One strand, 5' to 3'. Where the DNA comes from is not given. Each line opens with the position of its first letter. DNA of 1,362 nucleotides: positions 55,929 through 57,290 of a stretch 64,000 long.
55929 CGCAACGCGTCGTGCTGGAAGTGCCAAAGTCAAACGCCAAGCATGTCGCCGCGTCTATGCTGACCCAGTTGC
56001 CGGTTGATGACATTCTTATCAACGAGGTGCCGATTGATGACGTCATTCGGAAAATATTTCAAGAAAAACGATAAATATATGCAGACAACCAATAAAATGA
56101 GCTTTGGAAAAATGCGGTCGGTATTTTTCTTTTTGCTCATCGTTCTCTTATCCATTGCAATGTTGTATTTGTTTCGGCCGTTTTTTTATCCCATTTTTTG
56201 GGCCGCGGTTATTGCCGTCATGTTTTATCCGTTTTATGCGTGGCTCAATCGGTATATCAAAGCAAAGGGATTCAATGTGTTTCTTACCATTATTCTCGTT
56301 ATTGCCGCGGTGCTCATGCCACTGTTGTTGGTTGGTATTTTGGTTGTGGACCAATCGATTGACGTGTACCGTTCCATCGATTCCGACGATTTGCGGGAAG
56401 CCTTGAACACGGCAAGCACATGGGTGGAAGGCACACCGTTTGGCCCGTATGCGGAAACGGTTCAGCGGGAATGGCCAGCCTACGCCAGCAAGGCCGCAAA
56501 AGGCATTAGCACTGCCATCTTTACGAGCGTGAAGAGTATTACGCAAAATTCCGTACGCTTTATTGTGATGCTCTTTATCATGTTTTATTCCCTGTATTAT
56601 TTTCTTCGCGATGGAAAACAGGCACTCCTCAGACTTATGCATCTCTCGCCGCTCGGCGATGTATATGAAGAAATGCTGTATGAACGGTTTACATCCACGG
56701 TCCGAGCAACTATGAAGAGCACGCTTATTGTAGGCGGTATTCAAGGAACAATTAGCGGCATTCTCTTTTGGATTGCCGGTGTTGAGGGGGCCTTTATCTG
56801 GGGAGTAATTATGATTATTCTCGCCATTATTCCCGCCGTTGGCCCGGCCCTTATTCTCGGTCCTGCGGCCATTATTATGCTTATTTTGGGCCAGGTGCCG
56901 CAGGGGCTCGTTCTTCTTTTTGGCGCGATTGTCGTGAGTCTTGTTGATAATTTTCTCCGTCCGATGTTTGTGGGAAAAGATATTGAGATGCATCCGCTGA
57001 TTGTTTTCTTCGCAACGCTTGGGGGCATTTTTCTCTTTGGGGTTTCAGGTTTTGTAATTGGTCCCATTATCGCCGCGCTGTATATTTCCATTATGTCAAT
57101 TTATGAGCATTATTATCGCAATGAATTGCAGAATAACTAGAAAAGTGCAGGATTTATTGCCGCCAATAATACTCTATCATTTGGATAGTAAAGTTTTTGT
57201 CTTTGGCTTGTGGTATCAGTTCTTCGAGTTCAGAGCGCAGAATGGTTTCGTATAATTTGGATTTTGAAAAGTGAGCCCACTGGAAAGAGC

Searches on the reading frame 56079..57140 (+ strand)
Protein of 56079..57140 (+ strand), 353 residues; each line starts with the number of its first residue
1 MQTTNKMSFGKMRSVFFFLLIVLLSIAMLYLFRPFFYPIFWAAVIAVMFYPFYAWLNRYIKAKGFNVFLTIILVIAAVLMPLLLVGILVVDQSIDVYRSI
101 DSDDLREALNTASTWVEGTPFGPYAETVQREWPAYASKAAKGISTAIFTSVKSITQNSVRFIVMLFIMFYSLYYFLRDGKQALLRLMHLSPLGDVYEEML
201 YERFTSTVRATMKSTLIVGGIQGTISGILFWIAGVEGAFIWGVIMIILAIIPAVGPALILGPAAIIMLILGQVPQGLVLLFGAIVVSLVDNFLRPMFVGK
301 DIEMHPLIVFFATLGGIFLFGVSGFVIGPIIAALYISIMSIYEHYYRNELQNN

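Call 65: find_related_loci(query=window:56079-57140:+, collection=metagenome_contigs, flank=10000)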
Query window:56079-57140:+ (353 aa) in metagenome_contigs; peptide patterns used: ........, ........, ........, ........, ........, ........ (x = any residue, [..] = any of these).
86 stretches matched a pattern; 20 encode a relative of the query (tblastn E <= 1e-3); 20 distinct loci.
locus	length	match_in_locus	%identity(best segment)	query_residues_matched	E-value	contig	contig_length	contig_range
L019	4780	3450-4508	66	1-353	4e-164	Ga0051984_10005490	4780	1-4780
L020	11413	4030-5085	65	1-353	2e-160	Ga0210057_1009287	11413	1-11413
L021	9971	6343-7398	65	1-353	1e-157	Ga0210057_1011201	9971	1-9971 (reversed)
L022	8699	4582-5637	65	1-353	4e-157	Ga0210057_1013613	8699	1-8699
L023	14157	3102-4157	63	1-353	3e-155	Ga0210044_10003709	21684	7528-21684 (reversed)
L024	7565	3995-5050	63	1-353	2e-155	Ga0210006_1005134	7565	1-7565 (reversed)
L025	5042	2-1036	65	8-353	1e-155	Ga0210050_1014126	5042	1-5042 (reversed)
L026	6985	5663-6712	60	4-353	2e-141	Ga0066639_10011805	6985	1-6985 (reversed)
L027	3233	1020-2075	54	2-353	1e-136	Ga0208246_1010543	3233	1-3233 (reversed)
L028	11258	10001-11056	54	2-353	7e-132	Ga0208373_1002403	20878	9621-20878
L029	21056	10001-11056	60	2-353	7e-146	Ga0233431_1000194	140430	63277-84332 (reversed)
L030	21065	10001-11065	51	1-353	2e-108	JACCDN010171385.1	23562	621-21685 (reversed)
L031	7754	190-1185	29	2-342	5e-40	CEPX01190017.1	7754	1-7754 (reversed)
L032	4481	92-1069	27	8-342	2e-39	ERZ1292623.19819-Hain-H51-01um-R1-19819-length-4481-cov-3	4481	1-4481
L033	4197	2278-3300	28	2-350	5e-37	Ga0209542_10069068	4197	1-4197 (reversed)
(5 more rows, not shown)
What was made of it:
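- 56079..57140 (+): Flanking AI-2E-family transporter gene, convergent with the 573 gene; the anchor used for the island test. Orthologs at 51-66% identity in the sister loci (call 65).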
